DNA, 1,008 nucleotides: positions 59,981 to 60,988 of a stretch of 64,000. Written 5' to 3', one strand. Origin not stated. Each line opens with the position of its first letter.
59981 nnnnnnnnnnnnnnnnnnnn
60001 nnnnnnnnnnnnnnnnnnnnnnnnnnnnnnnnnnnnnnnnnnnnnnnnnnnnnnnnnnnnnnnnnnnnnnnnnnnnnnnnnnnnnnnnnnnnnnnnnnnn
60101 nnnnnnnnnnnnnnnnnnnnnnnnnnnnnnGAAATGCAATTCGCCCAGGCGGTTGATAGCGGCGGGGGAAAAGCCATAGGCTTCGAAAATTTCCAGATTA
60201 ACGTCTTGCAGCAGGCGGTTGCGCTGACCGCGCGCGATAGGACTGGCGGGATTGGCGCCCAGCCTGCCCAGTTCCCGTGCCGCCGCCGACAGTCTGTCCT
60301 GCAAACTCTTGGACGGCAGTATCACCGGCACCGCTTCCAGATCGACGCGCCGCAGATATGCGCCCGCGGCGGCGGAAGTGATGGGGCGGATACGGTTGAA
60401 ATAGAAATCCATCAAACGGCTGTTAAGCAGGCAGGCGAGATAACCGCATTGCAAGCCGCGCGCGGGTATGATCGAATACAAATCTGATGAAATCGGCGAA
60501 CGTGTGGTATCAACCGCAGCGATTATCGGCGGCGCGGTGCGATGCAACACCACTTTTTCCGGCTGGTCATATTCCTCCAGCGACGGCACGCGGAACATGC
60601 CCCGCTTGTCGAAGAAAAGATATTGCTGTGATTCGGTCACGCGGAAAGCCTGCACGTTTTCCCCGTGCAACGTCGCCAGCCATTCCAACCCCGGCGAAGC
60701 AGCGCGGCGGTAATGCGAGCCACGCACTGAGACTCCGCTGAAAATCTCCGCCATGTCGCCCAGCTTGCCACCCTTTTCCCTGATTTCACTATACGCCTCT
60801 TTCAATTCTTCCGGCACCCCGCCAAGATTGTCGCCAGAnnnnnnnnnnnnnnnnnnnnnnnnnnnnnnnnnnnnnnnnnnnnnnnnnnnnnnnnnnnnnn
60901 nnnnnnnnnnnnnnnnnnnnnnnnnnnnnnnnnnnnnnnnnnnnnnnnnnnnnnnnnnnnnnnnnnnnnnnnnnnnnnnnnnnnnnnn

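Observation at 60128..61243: Response-regulator receiver fused to a TaqI_C-like DNA specificity domain, with no methyltransferase or nuclease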

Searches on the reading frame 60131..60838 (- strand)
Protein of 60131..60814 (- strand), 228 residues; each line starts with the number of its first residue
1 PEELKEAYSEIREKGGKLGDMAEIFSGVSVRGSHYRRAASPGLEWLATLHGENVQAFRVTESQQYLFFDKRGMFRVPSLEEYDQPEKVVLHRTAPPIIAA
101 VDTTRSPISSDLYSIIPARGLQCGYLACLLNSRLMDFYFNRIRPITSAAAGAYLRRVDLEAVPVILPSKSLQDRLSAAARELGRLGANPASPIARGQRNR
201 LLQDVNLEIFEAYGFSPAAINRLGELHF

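Call 29: find_homologous_proteins(query=window:60131-60814:-, max_evalue=0.001)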
Query window:60131-60814:- (228 aa): 12 proteins with E <= 0.001 among 3915 candidates.
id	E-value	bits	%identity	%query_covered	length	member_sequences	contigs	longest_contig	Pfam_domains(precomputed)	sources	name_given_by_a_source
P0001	6.0e-145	499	100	100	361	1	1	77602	PF12950.14,PF00072.31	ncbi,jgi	jgi:CheY-like chemotaxis protein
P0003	2.8e-72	261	56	100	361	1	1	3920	PF12950.14,PF00072.31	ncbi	-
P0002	3.5e-72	261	53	100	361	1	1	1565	PF12950.14,PF00072.31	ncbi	-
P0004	2.7e-68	248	52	100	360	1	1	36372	PF12950.14,PF00072.31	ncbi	-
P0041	5.2e-52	195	44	100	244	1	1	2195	PF12950.14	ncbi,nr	ncbi:MAG: hypothetical protein N3A66_05445 [Planctomycetota bacterium]|nr:hypothetical protein [Plan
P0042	1.8e-37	147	39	98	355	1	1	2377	PF12950.14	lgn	-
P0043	5.2e-37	146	38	100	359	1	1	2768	PF12950.14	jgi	jgi:CheY-like chemotaxis protein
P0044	2.7e-36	144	39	93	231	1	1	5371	PF12950.14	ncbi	-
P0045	1.1e-35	142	40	93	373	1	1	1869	PF12950.14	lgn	-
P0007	1.9e-35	141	39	93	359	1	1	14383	PF12950.14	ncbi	-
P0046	7.5e-35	139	38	94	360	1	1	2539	PF12950.14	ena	-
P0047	1.1e-31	129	36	93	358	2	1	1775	PF12950.14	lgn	-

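Call 32: search_protein_representatives(protein=window:60131-60814:-)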
Query: 228 residues. Proteins with E-value up to 0.001 (for the whole library): 182; up to 1e-10: 40; up to 1e-30: 33. The best 150 are listed.
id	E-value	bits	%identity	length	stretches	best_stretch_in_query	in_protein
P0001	1.9e-145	498.7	100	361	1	1-228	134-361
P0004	8.5e-69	248.2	52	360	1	1-228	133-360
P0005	3.2e-62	226.7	48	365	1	1-228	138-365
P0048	1.5e-61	224.5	48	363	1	1-228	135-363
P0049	2.2e-59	217.4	47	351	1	1-228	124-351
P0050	2.0e-55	204.5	44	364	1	1-228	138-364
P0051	3.1e-55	203.8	48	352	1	1-228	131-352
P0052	1.8e-52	194.8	45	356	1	1-228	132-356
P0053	4.6e-50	186.9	43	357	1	5-228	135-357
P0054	1.1e-49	185.7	41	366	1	1-228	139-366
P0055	1.2e-49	185.5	41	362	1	1-228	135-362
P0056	3.3e-48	180.9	40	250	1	1-227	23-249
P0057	9.4e-47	176.1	40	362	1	3-228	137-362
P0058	5.3e-41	157.3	37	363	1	1-228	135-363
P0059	1.5e-40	155.9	40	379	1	1-228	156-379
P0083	7.8e-17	78.3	29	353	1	7-185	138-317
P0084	3.0e-11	60.1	26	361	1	18-220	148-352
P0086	2.6e-09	53.7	31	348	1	20-171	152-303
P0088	5.4e-09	52.7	26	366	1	45-227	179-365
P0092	2.8e-08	50.4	25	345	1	26-191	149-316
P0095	4.1e-08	49.8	26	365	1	16-228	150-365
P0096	4.6e-08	49.7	31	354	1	8-170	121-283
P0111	7.6e-07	45.7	31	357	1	35-142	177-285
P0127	6.8e-06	42.6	25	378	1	9-192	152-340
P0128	7.4e-06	42.4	25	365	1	8-170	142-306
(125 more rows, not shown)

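Call 36: search_protein_families(library=pfam, alignment_id=A4, max_evalue=0.01)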
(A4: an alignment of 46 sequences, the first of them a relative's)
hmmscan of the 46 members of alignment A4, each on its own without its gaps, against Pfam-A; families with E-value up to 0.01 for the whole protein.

A. member 1, P0083 (353 aa): 2 families
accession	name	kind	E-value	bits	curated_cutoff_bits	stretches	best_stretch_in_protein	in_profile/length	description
PF00072.30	Response_reg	-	9.9e-23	80.9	30.2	1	4-115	1-110/111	Response regulator receiver domain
PF12950.13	TaqI_C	-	9.8e-12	45.6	26.5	1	185-277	8-101/118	TaqI-like C-terminal specificity domain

B. families by the number of members that match (of 46 scanned): 23 families
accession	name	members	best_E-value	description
PF12950.13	TaqI_C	46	1e-27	TaqI-like C-terminal specificity domain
PF07669.17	Eco57I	27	2.6e-42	Eco57I restriction-modification methylase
PF02384.22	N6_Mtase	23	4.3e-27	N-6 DNA Methylase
PF20473.4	MmeI_Mtase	17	7e-12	MmeI, DNA-methyltransferase domain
PF01170.24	UPF0020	10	1.5e-06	RMKL-like, methyltransferase domain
PF13847.12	Methyltransf_31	5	0.00025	Methyltransferase domain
PF00072.30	Response_reg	4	3.2e-30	Response regulator receiver domain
PF20465.4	MmeI_hel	4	2.2e-06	MmeI, helicase spacer domain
PF01420.25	Methylase_S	4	2.1e-05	Type I restriction modification DNA specificity domain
PF13649.12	Methyltransf_25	3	9.9e-05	Methyltransferase domain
PF25120.1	DUF7814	2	3.1e-71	Domain of unknown function (DUF7814)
PF04313.20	HSDR_N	2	8.8e-09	Type I restriction enzyme R protein N terminus (HSDR_N)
PF23653.1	DUF7149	1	3.5e-66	Domain of unknown function (DUF7149)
PF20464.3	MmeI_N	1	3.7e-06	MmeI, N-terminal domain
PF12728.13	HTH_17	1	4.2e-06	Helix-turn-helix domain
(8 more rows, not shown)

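Call 44: search_solved_structures(query=A5, max_evalue=1, show_alignments=3)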
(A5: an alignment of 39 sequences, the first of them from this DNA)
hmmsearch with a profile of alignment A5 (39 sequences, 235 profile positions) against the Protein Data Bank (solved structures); distinct sequences matched with E-value up to 1: 8.
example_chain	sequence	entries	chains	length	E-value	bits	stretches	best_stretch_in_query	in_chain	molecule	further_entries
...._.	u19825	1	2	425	0.0075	18.8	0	156-213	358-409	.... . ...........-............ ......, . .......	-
5ybb_D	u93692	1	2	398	0.077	15.5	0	144-216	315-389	Restriction endonuclease S subunits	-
3okg_A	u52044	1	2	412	0.086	15.3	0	144-216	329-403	Restriction endonuclease S subunits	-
1jmy_A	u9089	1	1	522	0.26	13.8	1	17-62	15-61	BILE-SALT-ACTIVATED LIPASE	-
1f6w_A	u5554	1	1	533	0.26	13.7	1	17-62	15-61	BILE SALT ACTIVATED LIPASE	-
6h0t_A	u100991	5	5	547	0.27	13.7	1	17-62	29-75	Bile salt-activated lipase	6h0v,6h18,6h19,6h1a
8cxz_A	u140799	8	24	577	0.86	12.1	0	107-194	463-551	Site-specific DNA-methyltransferase (adenine-specific)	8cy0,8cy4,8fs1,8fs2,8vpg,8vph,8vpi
7lni_A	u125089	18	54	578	0.87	12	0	107-194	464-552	Site-specific DNA-methyltransferase (adenine-specific)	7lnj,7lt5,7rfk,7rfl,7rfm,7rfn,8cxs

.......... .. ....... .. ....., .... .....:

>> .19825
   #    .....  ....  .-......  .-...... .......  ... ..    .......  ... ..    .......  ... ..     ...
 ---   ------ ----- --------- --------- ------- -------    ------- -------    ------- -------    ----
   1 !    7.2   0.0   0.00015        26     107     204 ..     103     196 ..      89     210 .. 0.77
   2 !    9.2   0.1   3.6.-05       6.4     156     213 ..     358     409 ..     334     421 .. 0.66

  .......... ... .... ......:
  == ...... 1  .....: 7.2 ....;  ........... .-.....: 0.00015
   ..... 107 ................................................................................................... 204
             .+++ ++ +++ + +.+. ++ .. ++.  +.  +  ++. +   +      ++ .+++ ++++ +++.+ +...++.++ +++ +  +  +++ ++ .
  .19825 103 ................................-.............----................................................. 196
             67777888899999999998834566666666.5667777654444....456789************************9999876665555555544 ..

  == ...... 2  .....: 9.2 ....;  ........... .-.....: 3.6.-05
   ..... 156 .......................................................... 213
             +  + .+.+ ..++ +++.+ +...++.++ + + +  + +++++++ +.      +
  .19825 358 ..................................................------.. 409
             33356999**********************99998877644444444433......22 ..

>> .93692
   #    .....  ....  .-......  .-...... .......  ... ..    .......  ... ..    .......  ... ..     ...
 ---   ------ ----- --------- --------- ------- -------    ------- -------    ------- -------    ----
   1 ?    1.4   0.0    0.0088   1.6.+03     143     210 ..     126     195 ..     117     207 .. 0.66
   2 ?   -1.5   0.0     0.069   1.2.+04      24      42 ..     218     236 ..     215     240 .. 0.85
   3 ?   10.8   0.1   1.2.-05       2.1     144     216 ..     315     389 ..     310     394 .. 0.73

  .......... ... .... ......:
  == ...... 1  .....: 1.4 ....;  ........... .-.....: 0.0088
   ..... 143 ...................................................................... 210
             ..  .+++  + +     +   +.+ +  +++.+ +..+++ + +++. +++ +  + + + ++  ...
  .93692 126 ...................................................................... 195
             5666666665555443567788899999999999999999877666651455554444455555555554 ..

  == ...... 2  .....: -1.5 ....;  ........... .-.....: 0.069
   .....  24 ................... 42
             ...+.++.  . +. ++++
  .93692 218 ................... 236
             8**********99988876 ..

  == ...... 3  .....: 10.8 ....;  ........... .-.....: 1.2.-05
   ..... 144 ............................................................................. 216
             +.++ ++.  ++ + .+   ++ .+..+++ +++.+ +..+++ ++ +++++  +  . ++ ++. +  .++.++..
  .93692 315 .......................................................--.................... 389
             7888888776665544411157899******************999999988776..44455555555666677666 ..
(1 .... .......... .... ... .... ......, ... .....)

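Call 47: find_homologous_proteins(query=A5, max_evalue=0.00001)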
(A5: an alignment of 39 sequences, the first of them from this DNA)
Query A5 (39 sequences) (236 aa, profile of the alignment): 11 proteins with E <= 0.00001 among 8000 candidates.
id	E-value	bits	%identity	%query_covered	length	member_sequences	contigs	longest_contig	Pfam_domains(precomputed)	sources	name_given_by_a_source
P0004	1.4e-89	317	52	97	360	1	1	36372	PF12950.14,PF00072.31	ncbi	-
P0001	4.3e-89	316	100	100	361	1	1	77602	PF12950.14,PF00072.31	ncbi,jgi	jgi:CheY-like chemotaxis protein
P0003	3.1e-87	310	56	97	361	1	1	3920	PF12950.14,PF00072.31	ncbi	-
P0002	6.1e-87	309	52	99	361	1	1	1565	PF12950.14,PF00072.31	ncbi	-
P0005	3.0e-83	297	48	97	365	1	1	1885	PF12950.14,PF00072.31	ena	-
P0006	1.8e-78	281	39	90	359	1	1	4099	PF12950.14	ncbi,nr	ncbi:MAG: hypothetical protein FWG74_06085 [Planctomycetes bacterium]|nr:hypothetical protein [Planc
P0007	2.8e-75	271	39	90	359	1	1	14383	PF12950.14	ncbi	-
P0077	1.4e-73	265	33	97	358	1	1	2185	PF12950.14,PF00072.31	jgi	jgi:CheY-like chemotaxis protein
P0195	3.6e-72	260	37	97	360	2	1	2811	PF12950.14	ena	-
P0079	3.1e-61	225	32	97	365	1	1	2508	PF00072.31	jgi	-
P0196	1.4e-59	219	35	93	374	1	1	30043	PF12950.14,PF00072.31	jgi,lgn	-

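Call 48: predict_structure(alignment_id=A5)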
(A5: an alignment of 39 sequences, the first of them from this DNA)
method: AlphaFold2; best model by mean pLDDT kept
length: 236 residues; sequences in the alignment: 39
mean_pLDDT: 94.8   pTM: 0.91
mean pLDDT of the five models: 94.8, 94.6, 94.4, 93.9, 93.6
residues with pLDDT >= 90: 218; 70-90: 12; 50-70: 1; < 50: 5
segments of 3 or more residues with pLDDT < 50: 1-5
pLDDT, mean of each block of 10 residues (from residue 1): 63 94 97 98 97 98 97 97 98 98 94 98 98 98 95 81 96 98 99 97 98 98 95 92
secondary structure, 60 per line:
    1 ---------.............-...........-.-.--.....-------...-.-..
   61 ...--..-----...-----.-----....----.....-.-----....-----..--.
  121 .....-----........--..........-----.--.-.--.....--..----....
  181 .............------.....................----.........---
elements in order: H10-22 H26-29 E30-34 E53-55 E73-75 H87-90 E95-99 E107-110 E120-125 H131-138 H141-150 H164-168 H177-193 H200-220 H225-233

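Call 50: fold_search(model_id=the predicted structure, library=pdb)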
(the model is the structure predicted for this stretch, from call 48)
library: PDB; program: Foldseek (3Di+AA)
matches with E <= 10: 160; with E <= 0.001: 66
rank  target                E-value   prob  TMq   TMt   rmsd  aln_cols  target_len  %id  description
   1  7rfn_C                5.4e-11  1.00  0.74  0.35   3.6       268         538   14  CamA Adenine Methyltransferase Complexed to Cognate Substrate DNA and Inhibitor SGC8158 (released 2021-09-15)
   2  8cxw_B                6.9e-11  1.00  0.74  0.34   3.5       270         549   14  CamA Adenine Methyltransferase Complexed to Cognate Substrate DNA and Inhibitor piclidenoson (Compound 4) (released 2023-01-11)
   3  8fs1_C                7.8e-11  1.00  0.74  0.35   4.5       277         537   14  CamA Adenine Methyltransferase Complexed to Cognate Substrate DNA and Inhibitor 11a (YD905) (released 2023-05-10)
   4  8fs2_A                8.3e-11  1.00  0.72  0.34   3.7       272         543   14  CamA Adenine Methyltransferase Complexed to Cognate Substrate DNA and Inhibitor 11b (YD907) (released 2023-05-10)
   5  8cxw_A                9.9e-11  1.00  0.73  0.34   4.7       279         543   14  CamA Adenine Methyltransferase Complexed to Cognate Substrate DNA and Inhibitor piclidenoson (Compound 4) (released 2023-01-11)
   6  8cy2_A                9.9e-11  1.00  0.72  0.34   4.7       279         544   14  CamA Adenine Methyltransferase Complexed to Cognate Substrate DNA and Inhibitor APNEA (Compound 9) (released 2023-01-11)
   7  7rfk_A                1.1e-10  1.00  0.73  0.33   4.7       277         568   13  CamA Adenine Methyltransferase Complexed to Cognate Substrate DNA and Inhibitor Sinefungin (released 2021-09-15)
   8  8vpg_C                1.1e-10  1.00  0.74  0.35   3.4       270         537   13  CamA Adenine Methyltransferase Complexed to Cognate Substrate DNA and Containing Quinoline-based SGI-1027 Analog 455 (released 2024-09-25)
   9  7rfm_B                1.2e-10  1.00  0.73  0.33   3.6       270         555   13  CamA Adenine Methyltransferase Complexed to Cognate Substrate DNA and Inhibitor EPZ004777 (released 2021-09-15)
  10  8cxx_A                1.4e-10  1.00  0.73  0.34   4.9       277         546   14  CamA Adenine Methyltransferase Complexed to Cognate Substrate DNA and Compound 6 (released 2023-01-11)
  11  7lni_C                1.5e-10  1.00  0.74  0.34   3.4       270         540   13  SeMet CamA Adenine Methyltransferase Complexed to Cognate Substrate DNA (released 2021-05-19)
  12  8fs1_A                1.5e-10  1.00  0.74  0.34   3.6       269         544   13  CamA Adenine Methyltransferase Complexed to Cognate Substrate DNA and Inhibitor 11a (YD905) (released 2023-05-10)
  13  7rfn_A                1.5e-10  1.00  0.74  0.34   4.6       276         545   14  CamA Adenine Methyltransferase Complexed to Cognate Substrate DNA and Inhibitor SGC8158 (released 2021-09-15)
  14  7lnj_C                1.6e-10  1.00  0.72  0.33   3.6       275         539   14  CamA Adenine Methyltransferase Complexed to Cognate Substrate DNA (released 2021-05-19)
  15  7lnj_A                1.6e-10  1.00  0.73  0.34   4.7       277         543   14  CamA Adenine Methyltransferase Complexed to Cognate Substrate DNA (released 2021-05-19)
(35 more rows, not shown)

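Call 51: find_encoding_contigs(protein=P0196, flank=10000, max_places=3)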
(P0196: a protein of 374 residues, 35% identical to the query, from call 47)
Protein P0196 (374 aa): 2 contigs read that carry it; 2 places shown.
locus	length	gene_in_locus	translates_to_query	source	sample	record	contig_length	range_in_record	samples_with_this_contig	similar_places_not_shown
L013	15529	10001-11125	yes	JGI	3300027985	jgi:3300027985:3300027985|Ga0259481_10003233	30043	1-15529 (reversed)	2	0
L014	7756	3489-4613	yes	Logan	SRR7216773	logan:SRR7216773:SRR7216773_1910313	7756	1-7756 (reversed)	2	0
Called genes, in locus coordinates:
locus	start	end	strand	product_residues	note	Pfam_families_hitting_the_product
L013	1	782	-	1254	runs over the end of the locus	PF02463:SMC_N, PF13175:AAA_15 (weak), PF13304:AAA_21 (faint), PF13476:AAA_23 (weak), PF13555:AAA_29 (weak), PF06470:SMC_hinge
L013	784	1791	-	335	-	PF04055:Radical_SAM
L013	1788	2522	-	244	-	PF13353:Fer4_12, PF04055:Radical_SAM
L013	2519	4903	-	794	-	PF03477:ATP-cone, PF13597:NRDD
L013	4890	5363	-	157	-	PF22811:Zn_ribbon_NrdR, PF03477:ATP-cone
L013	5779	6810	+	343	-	PF00009:GTP_EFTU (faint), PF03193:RsgA_GTPase (faint), PF02421:FeoB_N, PF00350:Dynamin_N (faint), PF01926:MMR_HSR1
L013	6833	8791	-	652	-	PF13522:GATase_6, PF12481:DUF3700 (weak), PF13537:GATase_7, PF00733:Asn_synthase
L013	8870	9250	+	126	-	PF00072:Response_reg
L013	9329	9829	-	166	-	PF13690:CheX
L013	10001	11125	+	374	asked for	PF00072:Response_reg (weak), PF12950:TaqI_C (weak)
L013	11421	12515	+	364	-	-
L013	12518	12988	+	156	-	-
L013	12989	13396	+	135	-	PF02537:CRCB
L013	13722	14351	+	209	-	PF13599:Pentapeptide_4, PF13576:Pentapeptide_3 (faint), PF23894:LD_SV2 (weak), PF00805:Pentapeptide (faint), PF13599:Pentapeptide_4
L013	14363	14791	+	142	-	PF03652:RuvX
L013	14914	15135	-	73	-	PF07862:Nif11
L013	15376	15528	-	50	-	?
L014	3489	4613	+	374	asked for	PF00072:Response_reg (weak), PF12950:TaqI_C (weak)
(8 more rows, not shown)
